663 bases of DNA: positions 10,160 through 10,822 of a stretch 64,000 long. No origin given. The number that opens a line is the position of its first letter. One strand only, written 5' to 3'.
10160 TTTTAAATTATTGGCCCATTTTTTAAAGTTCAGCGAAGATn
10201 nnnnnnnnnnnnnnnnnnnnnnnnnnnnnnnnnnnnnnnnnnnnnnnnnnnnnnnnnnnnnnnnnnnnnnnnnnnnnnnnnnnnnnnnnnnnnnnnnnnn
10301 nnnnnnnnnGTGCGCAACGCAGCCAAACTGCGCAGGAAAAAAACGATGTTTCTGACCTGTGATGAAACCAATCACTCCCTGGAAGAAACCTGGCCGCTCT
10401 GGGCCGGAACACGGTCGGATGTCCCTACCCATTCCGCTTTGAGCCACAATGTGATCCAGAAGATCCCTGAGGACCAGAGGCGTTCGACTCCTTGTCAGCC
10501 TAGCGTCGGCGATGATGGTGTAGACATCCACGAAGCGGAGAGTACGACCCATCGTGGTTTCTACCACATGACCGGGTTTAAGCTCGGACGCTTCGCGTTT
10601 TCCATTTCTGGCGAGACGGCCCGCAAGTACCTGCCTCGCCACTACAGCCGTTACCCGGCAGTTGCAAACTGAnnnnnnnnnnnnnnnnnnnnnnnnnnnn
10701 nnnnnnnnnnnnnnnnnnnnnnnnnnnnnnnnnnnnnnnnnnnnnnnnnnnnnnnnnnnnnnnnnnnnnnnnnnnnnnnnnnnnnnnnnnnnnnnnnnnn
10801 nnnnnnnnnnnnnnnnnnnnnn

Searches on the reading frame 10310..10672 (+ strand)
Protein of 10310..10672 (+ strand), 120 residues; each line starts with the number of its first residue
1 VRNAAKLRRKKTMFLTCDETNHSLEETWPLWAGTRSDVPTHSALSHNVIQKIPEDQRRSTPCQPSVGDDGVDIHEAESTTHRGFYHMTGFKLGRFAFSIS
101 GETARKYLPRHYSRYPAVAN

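Call 10: search_protein_families(library=pfam, proteins=[window:10310-10672:+], max_evalue=0.1)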
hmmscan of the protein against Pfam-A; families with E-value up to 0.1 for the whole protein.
window:10310-10672:+ (120 aa): 0 families

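Call 13: find_homologous_proteins(query=window:10310-10672:+, max_evalue=10)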
Query window:10310-10672:+ (120 aa): 3 proteins with E <= 10 among 4 candidates.
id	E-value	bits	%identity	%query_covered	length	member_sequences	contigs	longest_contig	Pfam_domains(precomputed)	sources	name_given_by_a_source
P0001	1.2e-69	250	100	90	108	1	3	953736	-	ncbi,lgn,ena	-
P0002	1.0e-50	189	77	90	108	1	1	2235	-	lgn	-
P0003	5.0e-45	171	78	81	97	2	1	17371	-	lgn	-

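Call 15: find_encoding_contigs(protein=P0002, flank=5000)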
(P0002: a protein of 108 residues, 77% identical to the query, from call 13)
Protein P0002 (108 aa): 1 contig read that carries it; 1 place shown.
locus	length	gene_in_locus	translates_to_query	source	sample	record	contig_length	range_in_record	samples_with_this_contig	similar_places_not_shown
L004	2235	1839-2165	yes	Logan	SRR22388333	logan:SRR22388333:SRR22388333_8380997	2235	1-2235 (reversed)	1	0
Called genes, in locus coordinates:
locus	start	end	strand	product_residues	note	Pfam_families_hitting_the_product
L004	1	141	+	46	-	?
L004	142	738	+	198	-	PF21176:RecR_HhH, PF02132:RecR_ZnF (weak), PF13662:Toprim_4, PF21175:RecR_C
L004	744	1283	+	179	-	PF06821:Ser_hydrolase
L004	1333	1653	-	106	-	PF00829:Ribosomal_L21p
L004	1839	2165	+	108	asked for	-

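Call 16: find_encoding_contigs(protein=P0003, flank=5000)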
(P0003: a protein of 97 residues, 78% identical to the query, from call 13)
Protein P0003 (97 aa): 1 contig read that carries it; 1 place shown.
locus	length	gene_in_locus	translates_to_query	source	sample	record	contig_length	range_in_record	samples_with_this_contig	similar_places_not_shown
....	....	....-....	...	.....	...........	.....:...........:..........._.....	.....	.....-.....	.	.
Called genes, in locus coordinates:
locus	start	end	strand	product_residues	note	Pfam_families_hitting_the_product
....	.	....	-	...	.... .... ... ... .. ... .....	-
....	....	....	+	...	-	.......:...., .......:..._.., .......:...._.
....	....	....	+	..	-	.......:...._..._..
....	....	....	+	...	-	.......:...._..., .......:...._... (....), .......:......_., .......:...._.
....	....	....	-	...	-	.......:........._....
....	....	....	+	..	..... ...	-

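Call 17: find_encoding_contigs(protein=P0001, flank=5000)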
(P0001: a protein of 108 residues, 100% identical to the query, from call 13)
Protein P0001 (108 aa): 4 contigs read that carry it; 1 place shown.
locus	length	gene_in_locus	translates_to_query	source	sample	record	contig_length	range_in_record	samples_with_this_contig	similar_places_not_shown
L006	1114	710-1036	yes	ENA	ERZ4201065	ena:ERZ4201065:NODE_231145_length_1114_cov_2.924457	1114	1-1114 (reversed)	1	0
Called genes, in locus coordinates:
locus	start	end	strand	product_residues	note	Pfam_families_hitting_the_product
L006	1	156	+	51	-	?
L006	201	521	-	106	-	PF00829:Ribosomal_L21p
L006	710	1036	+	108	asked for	-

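Call 24: find_related_loci(query=A2, collection=genome_contigs, flank=3000)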
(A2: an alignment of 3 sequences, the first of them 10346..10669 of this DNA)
Query A2 (108 aa) in genome_contigs; peptide patterns used: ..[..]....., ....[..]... (x = any residue, [..] = any of these).
149 stretches matched a pattern, but none encodes a relative of the query by tblastn (E <= 1e-3).

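Call 28: find_related_loci(query=A3, collection=metagenome_contigs, flank=3000)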
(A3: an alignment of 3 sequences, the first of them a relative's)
Query A3 (108 aa) in metagenome_contigs; peptide patterns used: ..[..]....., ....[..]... (x = any residue, [..] = any of these).
186 stretches matched a pattern, but none encodes a relative of the query by tblastn (E <= 1e-3).

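Call 30: find_encoding_contigs(protein=P0007, flank=2500)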
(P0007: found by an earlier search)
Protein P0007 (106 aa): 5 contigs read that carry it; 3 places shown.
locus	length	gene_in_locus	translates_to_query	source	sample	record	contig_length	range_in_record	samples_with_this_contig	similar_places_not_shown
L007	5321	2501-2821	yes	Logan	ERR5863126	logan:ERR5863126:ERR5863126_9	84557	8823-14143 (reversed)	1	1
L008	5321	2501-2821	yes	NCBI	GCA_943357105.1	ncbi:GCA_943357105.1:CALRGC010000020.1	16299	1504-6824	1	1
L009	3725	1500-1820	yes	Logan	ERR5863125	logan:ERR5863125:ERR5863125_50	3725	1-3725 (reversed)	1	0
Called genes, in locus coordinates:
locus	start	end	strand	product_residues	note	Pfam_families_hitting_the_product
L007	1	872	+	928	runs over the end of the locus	PF02861:Clp_N, PF02367:TsaE (faint), PF00004:AAA (weak), PF17871:AAA_lid_9 (weak), PF00004:AAA, PF07724:AAA_2, PF07728:AAA_5, PF10431:ClpB_D2-small, +6 more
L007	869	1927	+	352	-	PF00953:Glycos_transf_4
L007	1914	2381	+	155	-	PF02643:DUF192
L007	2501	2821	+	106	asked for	PF00829:Ribosomal_L21p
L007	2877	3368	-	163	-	-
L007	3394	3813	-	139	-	PF02675:AdoMet_dc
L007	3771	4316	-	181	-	PF06821:Ser_hydrolase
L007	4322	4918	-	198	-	PF21176:RecR_HhH, PF02132:RecR_ZnF (weak), PF13662:Toprim_4, PF21175:RecR_C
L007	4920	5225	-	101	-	PF02575:YbaB_DNA_bd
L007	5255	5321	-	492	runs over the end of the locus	PF00772:DnaB, PF13481:AAA_25, PF03796:DnaB_C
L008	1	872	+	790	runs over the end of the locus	?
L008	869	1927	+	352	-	PF00953:Glycos_transf_4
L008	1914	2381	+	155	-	PF02643:DUF192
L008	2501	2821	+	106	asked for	PF00829:Ribosomal_L21p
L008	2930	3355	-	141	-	-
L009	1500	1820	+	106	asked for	PF00829:Ribosomal_L21p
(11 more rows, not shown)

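Call 34: predict_structure(alignment_id=A3)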
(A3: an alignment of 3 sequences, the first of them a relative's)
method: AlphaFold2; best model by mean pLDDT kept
length: 108 residues; sequences in the alignment: 3
mean_pLDDT: 34.4   pTM: 0.20
mean pLDDT of the five models: 34.4, 32.2, 31.6, 29.5, 27.3
residues with pLDDT >= 90: 0; 70-90: 0; 50-70: 0; < 50: 108
segments of 3 or more residues with pLDDT < 50: 1-108
pLDDT, mean of each block of 10 residues (from residue 1): 31 28 28 32 35 35 39 39 39 42 28
secondary structure, 60 per line:
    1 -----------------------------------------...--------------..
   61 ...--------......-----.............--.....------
elements in order: E59-63 E72-77 E83-88 H89-95 H98-102

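Call 35: search_protein_representatives(alignment_id=A3)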
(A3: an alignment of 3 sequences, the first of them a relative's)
Query: 3 sequences, 108 profile positions. Proteins with E-value up to 0.001 (for the whole library): 101; up to 1e-10: 49; up to 1e-30: 1. The best 101 are listed.
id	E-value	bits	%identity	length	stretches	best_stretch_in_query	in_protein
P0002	1.2e-64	231.8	-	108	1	1-108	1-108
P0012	1.8e-26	108.9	-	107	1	1-102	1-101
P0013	1.4e-23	99.6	-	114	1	1-104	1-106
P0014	2.4e-23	98.8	-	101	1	1-103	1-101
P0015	2.5e-23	98.8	-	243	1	1-104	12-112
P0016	3.0e-23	98.5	-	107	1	1-103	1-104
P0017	4.4e-23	98.0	-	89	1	19-106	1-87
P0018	3.2e-22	95.2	-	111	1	1-104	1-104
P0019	7.6e-21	90.8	-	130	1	1-106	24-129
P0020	1.2e-20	90.2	-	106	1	1-99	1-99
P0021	1.8e-20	89.6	-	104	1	1-103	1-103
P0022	5.0e-20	88.2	-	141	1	1-105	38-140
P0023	1.4e-19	86.7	-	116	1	1-102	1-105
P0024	1.5e-19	86.7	-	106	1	1-105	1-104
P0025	1.5e-19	86.6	-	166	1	3-104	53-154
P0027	2.4e-18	82.8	-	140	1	1-104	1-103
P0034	2.2e-17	79.7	-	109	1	1-106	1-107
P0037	6.0e-16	75.0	-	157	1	1-102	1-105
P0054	6.2e-12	62.1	-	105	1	1-101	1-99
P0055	1.8e-11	60.6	-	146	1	1-103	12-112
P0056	4.0e-11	59.5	-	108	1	2-106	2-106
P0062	1.6e-10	57.5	-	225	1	3-102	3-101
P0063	2.5e-10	56.9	-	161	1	19-103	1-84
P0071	1.7e-09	54.3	-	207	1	2-103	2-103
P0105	1.1e-04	38.8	-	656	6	18-53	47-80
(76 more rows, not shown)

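Call 39: search_protein_families(library=pfam, alignment_id=A6, max_evalue=0.01)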
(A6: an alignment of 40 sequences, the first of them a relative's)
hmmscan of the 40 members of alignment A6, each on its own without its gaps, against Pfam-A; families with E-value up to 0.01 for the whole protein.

A. member 1, P0001 (108 aa): 0 families

B. families by the number of members that match (of 40 scanned): 0 families

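Call 40: search_protein_families(library=phrogs, alignment_id=A6, max_evalue=0.01)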
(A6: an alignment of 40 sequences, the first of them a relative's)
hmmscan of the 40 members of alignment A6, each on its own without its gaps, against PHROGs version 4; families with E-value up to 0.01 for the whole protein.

A. member 1, P0001 (108 aa): 0 families

B. families by the number of members that match (of 40 scanned): 1 family
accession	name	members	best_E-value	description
phrog_23497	-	1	0.0031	-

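Call 41: search_solved_structures(query=A6, max_evalue=1)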
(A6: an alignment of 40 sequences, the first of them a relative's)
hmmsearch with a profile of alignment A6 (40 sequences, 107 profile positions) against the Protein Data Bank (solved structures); distinct sequences matched with E-value up to 1: 0.

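Call 42: search_protein_families(library=ncbifam, alignment_id=A6, max_evalue=0.01)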
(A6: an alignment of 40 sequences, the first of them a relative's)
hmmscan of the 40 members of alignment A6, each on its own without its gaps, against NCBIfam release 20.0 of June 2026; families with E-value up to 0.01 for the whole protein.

A. member 1, P0001 (108 aa): 0 families

B. families by the number of members that match (of 40 scanned): 0 families

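Call 43: search_protein_families(library=padloc, alignment_id=A6, max_evalue=0.01)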
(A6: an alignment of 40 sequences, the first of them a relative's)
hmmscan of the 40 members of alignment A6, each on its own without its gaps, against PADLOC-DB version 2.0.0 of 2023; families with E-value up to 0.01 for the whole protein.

A. member 1, P0001 (108 aa): 0 families

B. families by the number of members that match (of 40 scanned): 1 family
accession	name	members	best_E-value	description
PDLC04483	PDC-M16B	1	0.0013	-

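Call 45: find_homologous_proteins(query=A6, max_evalue=0.001)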
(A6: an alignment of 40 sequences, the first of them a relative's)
Query A6 (40 sequences) (108 aa, profile of the alignment): 48 proteins with E <= 0.001 among 441 candidates.
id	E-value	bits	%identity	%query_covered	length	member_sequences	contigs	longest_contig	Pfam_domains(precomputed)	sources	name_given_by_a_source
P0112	1.7e-40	155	50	99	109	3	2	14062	-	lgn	-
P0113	1.3e-39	152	49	98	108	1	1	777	-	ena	-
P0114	2.9e-39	151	56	99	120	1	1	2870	-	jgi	-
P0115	5.3e-38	147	53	99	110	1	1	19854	-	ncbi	-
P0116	8.2e-38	147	50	100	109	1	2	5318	-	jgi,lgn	jgi:hypothetical protein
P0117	1.9e-37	145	50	94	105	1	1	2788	-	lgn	-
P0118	2.0e-37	145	48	95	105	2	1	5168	-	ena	-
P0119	5.6e-37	144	47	95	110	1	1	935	-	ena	-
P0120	8.0e-37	143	48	97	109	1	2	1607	-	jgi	jgi:hypothetical protein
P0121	8.9e-37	143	51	96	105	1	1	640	-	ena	-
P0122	1.2e-36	143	50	96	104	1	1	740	-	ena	-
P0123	1.8e-36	142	53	96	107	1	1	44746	-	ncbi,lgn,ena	-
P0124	5.4e-36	141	50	96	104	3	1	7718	-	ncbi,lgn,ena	-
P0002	1.1e-35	140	77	100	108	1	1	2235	-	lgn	-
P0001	1.7e-35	139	100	100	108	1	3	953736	-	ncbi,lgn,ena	-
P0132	3.3e-32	129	46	96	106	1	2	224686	-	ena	-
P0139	2.1e-29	120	38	95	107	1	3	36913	-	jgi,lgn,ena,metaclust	metaclust:\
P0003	1.2e-28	117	78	90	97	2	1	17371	-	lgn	-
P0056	1.8e-27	113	36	83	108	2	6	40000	-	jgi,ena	-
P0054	1.1e-26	111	36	94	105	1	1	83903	-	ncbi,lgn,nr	ncbi:MAG: hypothetical protein Q8L36_00505 [bacterium]|nr:hypothetical protein [bacterium]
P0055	1.6e-24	104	42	97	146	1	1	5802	-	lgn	-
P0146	2.3e-18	84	33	91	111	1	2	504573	-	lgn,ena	-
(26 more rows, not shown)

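Call 46: find_encoding_contigs(protein=P0123, flank=4000, max_places=2)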
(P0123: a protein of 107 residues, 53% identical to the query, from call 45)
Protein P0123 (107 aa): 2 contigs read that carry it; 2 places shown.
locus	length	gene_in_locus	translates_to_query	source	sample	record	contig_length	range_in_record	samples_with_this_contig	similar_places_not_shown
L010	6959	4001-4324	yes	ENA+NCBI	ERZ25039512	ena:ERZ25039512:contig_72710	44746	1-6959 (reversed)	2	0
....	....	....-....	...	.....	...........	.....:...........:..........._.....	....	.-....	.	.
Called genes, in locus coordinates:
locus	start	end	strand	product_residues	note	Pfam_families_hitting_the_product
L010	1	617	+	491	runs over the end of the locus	PF08309:LVIVD (faint)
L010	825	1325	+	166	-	-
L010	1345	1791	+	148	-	-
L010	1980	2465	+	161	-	PF07963:N_methyl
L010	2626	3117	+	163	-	PF07963:N_methyl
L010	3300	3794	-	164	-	-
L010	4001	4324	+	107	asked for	-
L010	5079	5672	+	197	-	-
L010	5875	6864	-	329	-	PF00872:Transposase_mut (weak)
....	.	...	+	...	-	?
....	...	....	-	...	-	-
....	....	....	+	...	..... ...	-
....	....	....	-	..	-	?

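Call 47: find_encoding_contigs(protein=P0132, flank=4000, max_places=2)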
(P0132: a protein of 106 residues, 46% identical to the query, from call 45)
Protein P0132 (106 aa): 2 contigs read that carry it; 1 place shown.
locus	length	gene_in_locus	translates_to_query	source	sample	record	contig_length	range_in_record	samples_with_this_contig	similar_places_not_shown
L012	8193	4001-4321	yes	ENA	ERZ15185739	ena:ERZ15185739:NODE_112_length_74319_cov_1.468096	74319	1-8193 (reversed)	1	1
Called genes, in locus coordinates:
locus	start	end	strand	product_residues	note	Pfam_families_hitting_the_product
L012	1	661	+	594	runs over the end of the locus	PF02366:PMT, PF13231:PMT_2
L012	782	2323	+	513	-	PF13231:PMT_2 (weak)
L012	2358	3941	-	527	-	PF01943:Polysacc_synt, PF13440:Polysacc_synt_3, PF03023:MurJ, PF13440:Polysacc_synt_3, PF01554:MatE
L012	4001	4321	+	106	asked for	-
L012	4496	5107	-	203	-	PF02223:Thymidylate_kin (weak)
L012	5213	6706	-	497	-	PF01139:RtcB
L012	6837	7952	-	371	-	PF00534:Glycos_transf_1, PF13692:Glyco_trans_1_4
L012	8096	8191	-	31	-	?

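Call 48: find_encoding_contigs(protein=P0054, flank=4000, max_places=2)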
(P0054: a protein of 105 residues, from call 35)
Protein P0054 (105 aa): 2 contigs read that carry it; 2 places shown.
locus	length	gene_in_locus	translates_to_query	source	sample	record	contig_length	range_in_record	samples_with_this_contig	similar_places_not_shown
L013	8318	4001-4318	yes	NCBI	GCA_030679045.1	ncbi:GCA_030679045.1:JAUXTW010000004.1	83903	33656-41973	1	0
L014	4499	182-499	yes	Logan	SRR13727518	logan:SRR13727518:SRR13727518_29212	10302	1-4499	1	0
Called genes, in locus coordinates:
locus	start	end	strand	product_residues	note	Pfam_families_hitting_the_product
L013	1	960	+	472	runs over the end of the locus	PF00009:GTP_EFTU, PF00071:Ras (weak), PF01926:MMR_HSR1, PF22042:EF-G_D2, PF11987:IF-2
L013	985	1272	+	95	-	PF02033:RBFA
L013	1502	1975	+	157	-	PF01844:HNH (weak), PF13392:HNH_3 (weak)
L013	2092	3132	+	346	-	-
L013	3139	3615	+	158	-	-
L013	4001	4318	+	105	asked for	-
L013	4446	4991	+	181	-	-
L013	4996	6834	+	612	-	PF06068:TIP49 (faint), PF00004:AAA, PF07728:AAA_5 (faint), PF17862:AAA_lid_3, PF01434:Peptidase_M41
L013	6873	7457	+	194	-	PF00574:CLP_protease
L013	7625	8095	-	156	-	-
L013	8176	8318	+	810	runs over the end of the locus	-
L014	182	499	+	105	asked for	-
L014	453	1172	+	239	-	-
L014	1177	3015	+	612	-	PF06068:TIP49 (faint), PF00004:AAA, PF07728:AAA_5 (faint), PF17862:AAA_lid_3, PF01434:Peptidase_M41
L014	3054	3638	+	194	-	PF00574:CLP_protease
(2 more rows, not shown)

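Call 50: predict_structure(alignment_id=A6)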
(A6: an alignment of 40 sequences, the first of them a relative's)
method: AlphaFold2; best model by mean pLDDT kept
length: 108 residues; sequences in the alignment: 40
mean_pLDDT: 90.3   pTM: 0.81
mean pLDDT of the five models: 90.3, 88.7, 87.4, 86.9, 83.8
residues with pLDDT >= 90: 81; 70-90: 22; 50-70: 3; < 50: 2
segments of 3 or more residues with pLDDT < 50: none
pLDDT, mean of each block of 10 residues (from residue 1): 93 92 88 96 95 83 95 93 95 93 65
secondary structure, 60 per line:
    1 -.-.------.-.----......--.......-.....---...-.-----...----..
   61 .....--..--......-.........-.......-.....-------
elements in order: E18-23 E26-32 H34-38 E59-65 E72-74 E79-87 H89-95 H97-101
